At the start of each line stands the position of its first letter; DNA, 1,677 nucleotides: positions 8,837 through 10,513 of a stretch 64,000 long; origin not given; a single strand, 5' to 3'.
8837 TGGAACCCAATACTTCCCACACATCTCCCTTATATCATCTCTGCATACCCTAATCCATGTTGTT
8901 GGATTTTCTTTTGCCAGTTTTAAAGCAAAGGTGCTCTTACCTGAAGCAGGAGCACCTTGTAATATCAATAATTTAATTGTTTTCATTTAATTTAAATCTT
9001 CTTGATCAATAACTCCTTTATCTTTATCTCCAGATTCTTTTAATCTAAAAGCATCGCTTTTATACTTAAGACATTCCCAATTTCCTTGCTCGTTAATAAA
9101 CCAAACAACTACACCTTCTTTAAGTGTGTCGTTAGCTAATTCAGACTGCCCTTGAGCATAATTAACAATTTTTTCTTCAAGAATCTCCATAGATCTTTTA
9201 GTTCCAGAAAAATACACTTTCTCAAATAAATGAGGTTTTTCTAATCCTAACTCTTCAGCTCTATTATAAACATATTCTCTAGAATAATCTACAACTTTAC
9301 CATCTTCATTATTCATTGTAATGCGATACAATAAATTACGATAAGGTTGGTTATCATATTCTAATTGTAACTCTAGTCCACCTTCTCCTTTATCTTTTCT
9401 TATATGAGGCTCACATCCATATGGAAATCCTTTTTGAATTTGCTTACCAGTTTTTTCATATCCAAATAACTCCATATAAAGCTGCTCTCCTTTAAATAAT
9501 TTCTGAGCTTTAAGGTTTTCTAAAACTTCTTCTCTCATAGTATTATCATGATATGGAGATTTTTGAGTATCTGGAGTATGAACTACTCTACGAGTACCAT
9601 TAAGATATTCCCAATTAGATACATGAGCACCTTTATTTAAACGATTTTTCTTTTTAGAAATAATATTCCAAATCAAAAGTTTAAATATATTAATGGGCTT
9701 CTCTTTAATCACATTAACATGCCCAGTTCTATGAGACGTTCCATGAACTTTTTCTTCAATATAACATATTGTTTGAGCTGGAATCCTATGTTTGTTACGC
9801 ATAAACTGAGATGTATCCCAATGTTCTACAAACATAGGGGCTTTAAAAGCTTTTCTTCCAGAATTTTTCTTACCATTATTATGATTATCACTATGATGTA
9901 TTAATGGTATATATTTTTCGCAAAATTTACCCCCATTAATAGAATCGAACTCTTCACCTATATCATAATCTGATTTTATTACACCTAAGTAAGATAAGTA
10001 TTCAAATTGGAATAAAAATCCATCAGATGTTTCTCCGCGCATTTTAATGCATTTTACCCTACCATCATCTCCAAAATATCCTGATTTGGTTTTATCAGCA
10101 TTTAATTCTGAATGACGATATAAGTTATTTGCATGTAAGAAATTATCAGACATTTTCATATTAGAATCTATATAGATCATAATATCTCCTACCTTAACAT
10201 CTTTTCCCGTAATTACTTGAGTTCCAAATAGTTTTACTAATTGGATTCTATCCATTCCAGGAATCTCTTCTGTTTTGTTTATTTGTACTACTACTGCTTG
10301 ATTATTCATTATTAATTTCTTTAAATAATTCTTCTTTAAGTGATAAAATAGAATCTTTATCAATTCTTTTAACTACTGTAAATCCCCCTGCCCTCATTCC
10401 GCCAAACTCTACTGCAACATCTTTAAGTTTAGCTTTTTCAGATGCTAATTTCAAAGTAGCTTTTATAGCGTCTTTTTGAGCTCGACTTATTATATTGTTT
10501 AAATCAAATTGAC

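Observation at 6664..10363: Split RNA-repair cassette: RNA ligase, polynucleotide-kinase-type P-loop kinase, two calcineurin-like phosphoesterases, LMW-PTP-like phosphatase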

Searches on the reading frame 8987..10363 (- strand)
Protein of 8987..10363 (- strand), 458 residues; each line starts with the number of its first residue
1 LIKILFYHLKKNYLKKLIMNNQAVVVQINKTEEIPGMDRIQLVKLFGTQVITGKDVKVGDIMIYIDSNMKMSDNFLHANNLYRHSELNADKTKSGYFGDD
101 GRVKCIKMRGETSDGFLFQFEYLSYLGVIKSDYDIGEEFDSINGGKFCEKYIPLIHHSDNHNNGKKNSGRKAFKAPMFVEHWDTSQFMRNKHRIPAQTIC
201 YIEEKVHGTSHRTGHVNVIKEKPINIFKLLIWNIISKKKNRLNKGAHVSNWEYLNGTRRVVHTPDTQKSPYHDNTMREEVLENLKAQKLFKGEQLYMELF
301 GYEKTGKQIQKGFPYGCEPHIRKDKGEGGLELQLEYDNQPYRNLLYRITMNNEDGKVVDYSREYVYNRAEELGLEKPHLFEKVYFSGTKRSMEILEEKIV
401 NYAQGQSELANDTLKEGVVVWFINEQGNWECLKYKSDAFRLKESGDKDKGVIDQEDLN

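Call 3: search_protein_families(library=pfam, proteins=[window:8987-10363:-], max_evalue=0.01)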
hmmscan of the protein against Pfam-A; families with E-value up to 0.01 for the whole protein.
window:8987-10363:- (458 aa): 1 family
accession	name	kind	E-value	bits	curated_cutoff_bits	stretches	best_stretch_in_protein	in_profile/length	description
PF21189.3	PHA02142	-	7e-07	30.1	27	1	24-118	3-90/92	PHA02142 OB-fold domain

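Call 4: search_protein_families(library=phrogs, proteins=[window:8987-10363:-], max_evalue=0.001)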
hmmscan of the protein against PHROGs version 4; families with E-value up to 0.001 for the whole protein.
window:8987-10363:- (458 aa): 1 family
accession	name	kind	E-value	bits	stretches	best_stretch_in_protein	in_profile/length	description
phrog_968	-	DNA, RNA and nucleotide metabolism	3.1e-52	178.9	1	19-446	7-395/398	RNA ligase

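Call 5: search_solved_structures(query=window:8987-10363:-, max_evalue=1, show_alignments=2)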
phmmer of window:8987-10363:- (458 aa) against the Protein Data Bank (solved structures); distinct sequences matched with E-value up to 1: 2.
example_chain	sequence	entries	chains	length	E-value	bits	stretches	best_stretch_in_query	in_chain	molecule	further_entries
5lnk_l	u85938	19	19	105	0.4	12.7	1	177-228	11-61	Mitochondrial complex I, 15 kDa subunit | NADH:ubiquinone oxidoreductase subunit S5 | NADH dehydrogenase [ubiquinone] iron-sulfur protein 5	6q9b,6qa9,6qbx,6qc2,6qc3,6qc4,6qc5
6zka_l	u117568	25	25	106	0.41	12.7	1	177-228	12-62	NADH:ubiquinone oxidoreductase subunit S5 | NADH dehydrogenase [ubiquinone] iron-sulfur protein 5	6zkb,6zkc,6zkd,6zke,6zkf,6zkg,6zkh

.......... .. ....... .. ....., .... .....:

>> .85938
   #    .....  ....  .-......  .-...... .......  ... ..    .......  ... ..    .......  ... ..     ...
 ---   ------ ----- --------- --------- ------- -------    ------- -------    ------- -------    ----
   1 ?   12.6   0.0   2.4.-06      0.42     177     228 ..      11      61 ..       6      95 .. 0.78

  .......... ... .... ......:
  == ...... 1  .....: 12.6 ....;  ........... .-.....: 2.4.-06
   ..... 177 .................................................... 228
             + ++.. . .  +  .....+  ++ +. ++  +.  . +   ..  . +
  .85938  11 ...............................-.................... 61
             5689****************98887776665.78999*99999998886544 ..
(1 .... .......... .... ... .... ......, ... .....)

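Call 8: search_dna_similar(query=window:8987-10363:-, collection=phages, mode=protein, max_rows=30)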
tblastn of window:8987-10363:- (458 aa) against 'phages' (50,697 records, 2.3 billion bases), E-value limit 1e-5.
Records with a match: 379; places in all: 380; records where one place covers at least 80% of the query: 272.
Best place of each record, by identity: <60% 379.
By first word of the organism name: Mycobacterium 296; Microbacterium 27; Gordonia 22; Prevotella 15; Bacillus 8; Alishewanella 2; Synechococcus 2; Vibrio 1; Lysinibacillus 1; Stenotrophomonas 1; and 4 more.
By host as written in the record: Mycobacterium smegmatis mc2 155 208; Mycobacterium smegmatis mc#155 47; Gordonia terrae 3612 20; Mycobacterium smegmatis mc2155 20; Prevotella sp. 15; Microbacterium foliorum NRRL B-24224 SEA 9; Microbacterium foliorum NRRL B-24224 8; Mycobacterium sp. 7; and 23 more.
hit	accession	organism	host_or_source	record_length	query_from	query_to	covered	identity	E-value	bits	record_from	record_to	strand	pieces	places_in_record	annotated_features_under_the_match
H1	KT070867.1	Bacillus phage PBC2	Bacillus cereus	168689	19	453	95%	31.3%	1e-42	167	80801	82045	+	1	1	2'-5' RNA ligase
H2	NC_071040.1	Bacillus phage PBC2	Bacillus cereus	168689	19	453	95%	31.3%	1e-42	167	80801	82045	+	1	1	2'-5' RNA ligase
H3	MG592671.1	Vibrio phage 2.275.O._10N.286.54.E11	Vibrio cyclitrophicus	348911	20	456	95%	31.1%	1e-44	173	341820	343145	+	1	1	RNA ligase domain protein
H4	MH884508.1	Bacillus phage vB_BcoS-136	Bacillus cohnii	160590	19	458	96%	30.7%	2e-41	163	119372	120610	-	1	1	RNA ligase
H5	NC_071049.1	Bacillus phage vB_BcoS-136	Bacillus cohnii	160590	19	458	96%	30.7%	2e-41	163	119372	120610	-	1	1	RNA ligase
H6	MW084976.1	Bacillus phage Kirov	Bacillus cereus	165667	19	458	96%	29.8%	2e-38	154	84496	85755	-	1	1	RNA ligase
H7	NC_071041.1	Bacillus phage Kirov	Bacillus cereus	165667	19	458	96%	29.8%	2e-38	154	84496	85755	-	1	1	RNA ligase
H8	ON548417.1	Bacillus phage vB_BanS-Thrax1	Bacillus anthracis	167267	19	453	95%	30.0%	5e-39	156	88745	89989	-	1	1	RNA ligase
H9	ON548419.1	Bacillus phage vB_BanS-Thrax3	Bacillus anthracis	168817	19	453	95%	29.7%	1e-36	149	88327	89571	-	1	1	RNA ligase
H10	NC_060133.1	Gordonia phage Rabbitrun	Gordonia Terrae CAG3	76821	20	455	95%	29.2%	1e-36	149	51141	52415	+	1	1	84: RNA ligase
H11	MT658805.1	Gordonia phage Rabbitrun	Gordonia Terrae CAG3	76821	20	455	95%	29.2%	1e-36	149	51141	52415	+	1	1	84: RNA ligase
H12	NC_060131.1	Gordonia phage Neville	Gordonia terrae 3612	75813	20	455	95%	29.2%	7e-35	144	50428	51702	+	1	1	80: RNA ligase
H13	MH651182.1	Gordonia phage Neville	Gordonia terrae 3612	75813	20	455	95%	29.2%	7e-35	144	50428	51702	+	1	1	80: RNA ligase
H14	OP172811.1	Lysinibacillus phage LC76P1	Lysinibacillus capsici DO76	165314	18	456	96%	28.9%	4e-35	145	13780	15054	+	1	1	hypothetical protein (x2)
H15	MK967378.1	Gordonia phage Trax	Gordonia terrae 3612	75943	20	455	95%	28.9%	2e-35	145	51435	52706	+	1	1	83: RNA ligase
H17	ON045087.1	Stenotrophomonas virus Jojan60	Stenotrophomonas maltophilia Jojan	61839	20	455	95%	28.8%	1e-42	167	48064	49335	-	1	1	RNA ligase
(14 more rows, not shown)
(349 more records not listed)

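Call 9: find_homologous_proteins(query=window:8987-10363:-)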
Query window:8987-10363:- (458 aa): 535 proteins with E <= 0.001 among 3691 candidates; the best 120 are listed.
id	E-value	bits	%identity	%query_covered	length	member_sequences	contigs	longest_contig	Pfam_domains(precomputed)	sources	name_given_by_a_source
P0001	8.3e-274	927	93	96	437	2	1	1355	PF21189.4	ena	-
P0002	8.6e-175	600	64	96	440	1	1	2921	PF21189.4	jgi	jgi:hypothetical protein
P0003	8.7e-175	600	62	96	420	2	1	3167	PF21189.4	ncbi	-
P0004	1.6e-174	599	63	96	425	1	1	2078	PF21189.4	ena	-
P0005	3.9e-173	595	64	96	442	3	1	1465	PF21189.4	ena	-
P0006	5.1e-166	571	60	96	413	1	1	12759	PF21189.4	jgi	-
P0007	5.3e-166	571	61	96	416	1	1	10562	PF21189.4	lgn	-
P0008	8.3e-164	564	60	96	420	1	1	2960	PF21189.4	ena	-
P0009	4.2e-161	555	60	96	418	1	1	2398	PF21189.4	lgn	-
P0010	8.2e-161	554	59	96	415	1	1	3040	PF21189.4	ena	-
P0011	5.2e-159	548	61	95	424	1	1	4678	PF21189.4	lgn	-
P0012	1.2e-158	547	60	96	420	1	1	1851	PF21189.4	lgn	-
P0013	3.7e-155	535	59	96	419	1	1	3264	PF21189.4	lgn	-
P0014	2.6e-153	529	56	96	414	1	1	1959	PF21189.4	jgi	jgi:hypothetical protein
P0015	6.4e-151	521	50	66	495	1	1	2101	-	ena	-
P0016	2.2e-149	516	59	96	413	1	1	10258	PF21189.4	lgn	-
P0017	9.1e-149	514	56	96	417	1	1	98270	PF21189.4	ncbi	-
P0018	7.2e-146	505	53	96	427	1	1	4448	PF21189.4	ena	-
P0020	9.3e-146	504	53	96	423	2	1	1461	PF21189.4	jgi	jgi:hypothetical protein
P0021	7.8e-145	501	58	96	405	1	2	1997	PF21189.4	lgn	-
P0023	3.1e-143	496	53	96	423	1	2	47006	PF21189.4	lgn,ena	-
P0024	5.4e-143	495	56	96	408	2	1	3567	PF21189.4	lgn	-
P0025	6.3e-143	495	55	96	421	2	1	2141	PF21189.4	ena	-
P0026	1.8e-141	490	54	96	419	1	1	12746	PF21189.4,PF06557.19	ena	-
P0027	1.3e-140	487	54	96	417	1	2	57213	PF21189.4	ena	-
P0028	5.3e-140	485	49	55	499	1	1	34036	PF21189.4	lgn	-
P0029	2.4e-138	480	54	96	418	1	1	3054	PF21189.4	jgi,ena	-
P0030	9.0e-138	478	52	54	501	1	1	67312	PF21189.4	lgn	-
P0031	1.4e-137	478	54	96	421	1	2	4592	PF21189.4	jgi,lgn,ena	-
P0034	2.0e-136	474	54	96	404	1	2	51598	PF21189.4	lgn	-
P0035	4.4e-136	473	54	96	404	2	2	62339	PF21189.4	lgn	-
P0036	1.2e-132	461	53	96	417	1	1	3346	PF21189.4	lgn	-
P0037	7.1e-126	439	50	96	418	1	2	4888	PF21189.4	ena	-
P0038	9.6e-126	438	50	96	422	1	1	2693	PF21189.4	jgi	jgi:tRNA-binding EMAP/Myf-like protein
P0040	4.2e-122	426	49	96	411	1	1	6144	PF21189.4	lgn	-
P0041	2.9e-121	424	50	96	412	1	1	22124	PF21189.4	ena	-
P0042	6.4e-121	423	50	96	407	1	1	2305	PF21189.4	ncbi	-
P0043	1.4e-120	421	51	96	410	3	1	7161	PF21189.4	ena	-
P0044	9.5e-119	415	51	96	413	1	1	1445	PF21189.4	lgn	-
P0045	6.5e-117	409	50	96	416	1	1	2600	PF21189.4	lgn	-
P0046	7.2e-116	406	48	96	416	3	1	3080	PF21189.4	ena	-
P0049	3.5e-111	390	46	96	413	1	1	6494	PF21189.4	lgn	-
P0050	1.7e-110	388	46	96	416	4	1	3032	PF21189.4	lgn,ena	-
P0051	9.9e-110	386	46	96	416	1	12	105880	PF09414.16,PF21189.4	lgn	-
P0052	7.6e-108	379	46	96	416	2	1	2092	PF21189.4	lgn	-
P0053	7.3e-107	376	44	96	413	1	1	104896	PF09414.16,PF21189.4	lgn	-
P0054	1.2e-105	372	46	96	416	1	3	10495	PF09414.16,PF21189.4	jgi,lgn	-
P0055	3.5e-101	357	45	96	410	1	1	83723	PF09414.16,PF21189.4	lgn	-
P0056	2.8e-95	338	45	96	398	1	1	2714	PF21189.4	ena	-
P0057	1.2e-91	326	42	95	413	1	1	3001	PF21189.4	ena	-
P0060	6.2e-86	307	42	93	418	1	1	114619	PF21189.4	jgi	jgi:hypothetical protein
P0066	2.5e-83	299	39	96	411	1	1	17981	PF21189.4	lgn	-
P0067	1.1e-82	296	40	96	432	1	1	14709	PF09414.16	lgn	-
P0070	5.0e-82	294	41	96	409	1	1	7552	PF21189.4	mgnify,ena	mgnify:CR=1 FL=1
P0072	1.5e-81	293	40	95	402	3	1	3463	PF21189.4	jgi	-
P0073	4.1e-81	291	40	94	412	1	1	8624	PF21189.4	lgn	-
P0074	2.1e-80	289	39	96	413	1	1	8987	-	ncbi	-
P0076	7.0e-80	287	41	89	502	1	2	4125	PF09414.16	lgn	-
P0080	1.7e-79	286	39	95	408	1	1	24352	PF21189.4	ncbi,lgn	-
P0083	3.6e-79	285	39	95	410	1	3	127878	PF21189.4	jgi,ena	-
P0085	6.9e-79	284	38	95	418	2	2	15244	PF21189.4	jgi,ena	-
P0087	2.0e-78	282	39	96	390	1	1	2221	PF21189.4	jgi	-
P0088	2.4e-78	282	39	97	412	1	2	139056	PF21189.4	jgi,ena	-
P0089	3.8e-78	282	39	96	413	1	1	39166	PF21189.4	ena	-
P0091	2.0e-77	279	38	97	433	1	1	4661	PF21189.4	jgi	-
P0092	3.0e-77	279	38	96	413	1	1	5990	PF21189.4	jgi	-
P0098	2.5e-76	276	39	96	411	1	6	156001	PF21189.4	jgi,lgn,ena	-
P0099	3.2e-76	275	38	95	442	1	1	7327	PF09414.16,PF21189.4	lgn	-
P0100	3.8e-76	275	39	96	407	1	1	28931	PF21189.4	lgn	-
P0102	6.2e-76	274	39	95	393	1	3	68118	PF21189.4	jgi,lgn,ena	-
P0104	1.4e-75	273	37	95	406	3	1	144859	PF21189.4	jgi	-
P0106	4.2e-75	272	36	95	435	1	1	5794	PF21189.4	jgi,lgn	-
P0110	9.4e-75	270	40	95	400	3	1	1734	PF21189.4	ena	-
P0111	1.1e-74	270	38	95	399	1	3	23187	PF21189.4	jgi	jgi:hypothetical protein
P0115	1.7e-74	270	40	96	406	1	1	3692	PF21189.4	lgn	-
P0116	3.9e-74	268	38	95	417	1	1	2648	PF21189.4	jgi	jgi:hypothetical protein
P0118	1.2e-73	267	38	95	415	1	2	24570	PF21189.4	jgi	-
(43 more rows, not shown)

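Call 11: search_solved_structures(query=A1, max_evalue=1, show_alignments=3)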
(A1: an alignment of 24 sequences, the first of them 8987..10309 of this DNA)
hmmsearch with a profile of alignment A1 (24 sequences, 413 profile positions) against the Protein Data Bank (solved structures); distinct sequences matched with E-value up to 1: 14.
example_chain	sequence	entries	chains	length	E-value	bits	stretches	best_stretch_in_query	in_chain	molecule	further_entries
6vt5_A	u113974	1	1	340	0.19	13.7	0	11-130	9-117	RNA Ligase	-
5cou_A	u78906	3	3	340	0.2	13.6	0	11-130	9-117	Naegleria gruberi RNA ligase | RNA ligase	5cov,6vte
5cot_A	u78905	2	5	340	0.2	13.6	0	11-130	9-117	Naegleria gruberi RNA ligase | RNA ligase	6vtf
6vt4_A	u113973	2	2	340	0.2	13.6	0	11-130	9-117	RNA Ligase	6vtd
6vt0_A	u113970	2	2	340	0.21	13.6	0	11-130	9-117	RNA Ligase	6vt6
6vt9_A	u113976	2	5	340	0.21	13.6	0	11-130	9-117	RNA ligase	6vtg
6vt1_A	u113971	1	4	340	0.21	13.5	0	11-130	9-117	RNA Ligase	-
7n8y_B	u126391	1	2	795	0.22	13.5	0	89-114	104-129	Phenylalanine--tRNA ligase beta subunit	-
1mkh_A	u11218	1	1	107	0.29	13.1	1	11-37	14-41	C-terminal domain of Methionyl-tRNA synthetase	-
6vt3_A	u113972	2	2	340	0.38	12.7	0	11-130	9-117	RNA Ligase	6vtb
3pco_B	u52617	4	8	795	0.57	12.1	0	89-115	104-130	Phenylalanyl-tRNA synthetase, beta chain | Phenylalanine--tRNA ligase beta subunit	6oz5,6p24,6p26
6vt8_A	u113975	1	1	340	0.64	12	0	11-130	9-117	RNA Ligase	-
5h34_A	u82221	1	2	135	0.7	11.8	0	11-34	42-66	Methionine-tRNA ligase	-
2rhs_B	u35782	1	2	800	0.74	11.7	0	89-121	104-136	Phenylalanyl-tRNA synthetase beta chain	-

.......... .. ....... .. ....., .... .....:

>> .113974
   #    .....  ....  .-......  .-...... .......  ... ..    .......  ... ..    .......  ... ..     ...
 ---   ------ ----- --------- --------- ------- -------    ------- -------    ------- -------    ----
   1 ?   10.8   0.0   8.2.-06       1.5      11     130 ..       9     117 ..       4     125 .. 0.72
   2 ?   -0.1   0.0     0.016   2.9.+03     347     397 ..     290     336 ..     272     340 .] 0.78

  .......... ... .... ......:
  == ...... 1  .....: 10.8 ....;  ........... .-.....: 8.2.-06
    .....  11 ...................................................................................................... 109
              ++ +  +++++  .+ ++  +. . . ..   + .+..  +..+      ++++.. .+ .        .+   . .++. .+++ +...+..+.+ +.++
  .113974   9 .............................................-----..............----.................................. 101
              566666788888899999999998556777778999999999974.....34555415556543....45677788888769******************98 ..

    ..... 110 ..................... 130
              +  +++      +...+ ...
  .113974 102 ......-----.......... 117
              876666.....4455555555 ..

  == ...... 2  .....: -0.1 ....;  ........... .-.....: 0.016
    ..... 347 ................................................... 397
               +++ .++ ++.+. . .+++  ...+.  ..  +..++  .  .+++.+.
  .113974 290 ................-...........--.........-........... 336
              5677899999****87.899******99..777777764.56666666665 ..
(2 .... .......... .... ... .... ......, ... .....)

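Call 12: search_protein_families(library=pfam, alignment_id=A1, max_evalue=0.01)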
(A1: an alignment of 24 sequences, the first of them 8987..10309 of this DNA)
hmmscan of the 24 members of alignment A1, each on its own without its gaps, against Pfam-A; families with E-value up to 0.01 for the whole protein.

A. member 1, window:8987-10309:- (440 aa): 1 family
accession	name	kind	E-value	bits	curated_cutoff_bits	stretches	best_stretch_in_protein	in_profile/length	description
PF21189.3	PHA02142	-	6.2e-07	30.2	27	1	6-100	3-90/92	PHA02142 OB-fold domain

B. families by the number of members that match (of 24 scanned): 4 families
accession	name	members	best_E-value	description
PF21189.3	PHA02142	23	6.8e-09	PHA02142 OB-fold domain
PF09414.15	RNA_ligase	10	1.3e-07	RNA ligase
PF00805.28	Pentapeptide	1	0.0023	Pentapeptide repeats (8 copies)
PF01588.26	tRNA_bind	1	0.0067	Putative tRNA binding domain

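Call 14: search_protein_families(library=ncbifam, proteins=[window:8987-10309:-], max_evalue=1)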
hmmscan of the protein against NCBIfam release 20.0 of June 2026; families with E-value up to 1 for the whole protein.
window:8987-10309:- (440 aa): 2 families
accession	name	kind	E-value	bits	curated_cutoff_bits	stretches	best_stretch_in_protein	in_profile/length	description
TIGR02306.1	RNA_lig_DRB0094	equivalog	1e-05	24.6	151.15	1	5-193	3-172/341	RNA ligase (ATP)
NF002053.0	PRK00886.1-2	equivalog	0.083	12.2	319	1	377-431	163-217/243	2-phosphosulfolactate phosphatase family protein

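Call 21: predict_structure(alignment_id=A1)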
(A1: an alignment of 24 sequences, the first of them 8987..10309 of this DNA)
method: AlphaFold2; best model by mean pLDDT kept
length: 440 residues; sequences in the alignment: 24
mean_pLDDT: 84.3   pTM: 0.81
mean pLDDT of the five models: 84.3, 83.8, 83.4, 82.7, 81.5
residues with pLDDT >= 90: 265; 70-90: 85; 50-70: 60; < 50: 30
segments of 3 or more residues with pLDDT < 50: 140-153, 221-226, 248-250, 311-317
pLDDT, mean of each block of 10 residues (from residue 1): 84 91 89 94 94 96 97 96 93 92 90 83 92 75 39 60 84 95 97 90 64 66 51 83 56 74 87 94 90 92 61 48 93 91 96 94 98 97 96 95 96 95 92 70
secondary structure, 60 per line:
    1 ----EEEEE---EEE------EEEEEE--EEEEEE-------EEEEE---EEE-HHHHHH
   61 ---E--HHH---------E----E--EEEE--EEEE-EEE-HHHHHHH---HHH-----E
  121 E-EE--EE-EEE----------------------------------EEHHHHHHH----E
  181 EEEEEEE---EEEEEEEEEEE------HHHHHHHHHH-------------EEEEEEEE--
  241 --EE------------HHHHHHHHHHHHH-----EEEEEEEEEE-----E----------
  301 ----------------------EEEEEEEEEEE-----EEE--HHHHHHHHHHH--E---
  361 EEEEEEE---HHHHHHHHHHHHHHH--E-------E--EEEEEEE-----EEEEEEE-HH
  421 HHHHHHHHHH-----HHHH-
elements in order: E5-9 E13-15 E22-27 E30-35 E43-47 E51-53 H55-60 E87-90 E93-96 E98-100 H102-108 E130-132 H169-175 E180-187 E191-201 H208-217 E231-238 H257-269 E275-284 E323-333 E339-341 H344-354 E361-367 H371-385 E399-405 E411-417 H419-430 H436-439

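Call 22: get_annotated_region(hit=H1, flank=4000)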
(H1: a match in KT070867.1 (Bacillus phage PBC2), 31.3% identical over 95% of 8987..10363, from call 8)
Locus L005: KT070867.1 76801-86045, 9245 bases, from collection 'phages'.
description: Bacillus phage PBC2, complete genome.
organism: Bacillus phage PBC2 (NCBI taxid 1675029)
taxonomy: Viruses; Duplodnaviria; Heunggongvirae; Uroviricota; Caudoviricetes; Andregratiavirinae; Haetaevirus; Haetaevirus PBC2
host: Bacillus cereus; source: -; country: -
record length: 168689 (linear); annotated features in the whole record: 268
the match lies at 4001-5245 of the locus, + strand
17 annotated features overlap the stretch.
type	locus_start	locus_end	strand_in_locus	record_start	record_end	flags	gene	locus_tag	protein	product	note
CDS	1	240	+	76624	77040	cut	-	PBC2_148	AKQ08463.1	hypothetical protein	-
CDS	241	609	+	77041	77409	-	-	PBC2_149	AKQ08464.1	hypothetical protein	-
CDS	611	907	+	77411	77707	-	-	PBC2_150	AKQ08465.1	hypothetical protein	-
CDS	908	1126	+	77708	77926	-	-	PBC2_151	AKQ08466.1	hypothetical protein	-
CDS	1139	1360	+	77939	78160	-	-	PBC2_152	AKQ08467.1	hypothetical protein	-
CDS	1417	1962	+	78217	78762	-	-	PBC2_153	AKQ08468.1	hypothetical protein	-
CDS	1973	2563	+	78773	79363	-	-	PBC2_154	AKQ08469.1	hypothetical protein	-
CDS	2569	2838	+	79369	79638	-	-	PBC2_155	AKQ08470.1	hypothetical protein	-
CDS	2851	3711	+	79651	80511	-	-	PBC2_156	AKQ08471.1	putative subtilisin-like protein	-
CDS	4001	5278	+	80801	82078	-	-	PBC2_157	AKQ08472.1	2'-5' RNA ligase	-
CDS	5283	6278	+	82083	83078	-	-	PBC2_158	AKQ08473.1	hypothetical protein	-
CDS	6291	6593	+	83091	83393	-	-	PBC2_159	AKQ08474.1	hypothetical protein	-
CDS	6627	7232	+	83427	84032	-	-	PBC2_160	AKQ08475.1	putative Clp endopeptidase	-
CDS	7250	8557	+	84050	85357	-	-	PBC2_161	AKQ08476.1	DNA ligase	-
CDS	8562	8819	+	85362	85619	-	-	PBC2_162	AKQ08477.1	hypothetical protein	-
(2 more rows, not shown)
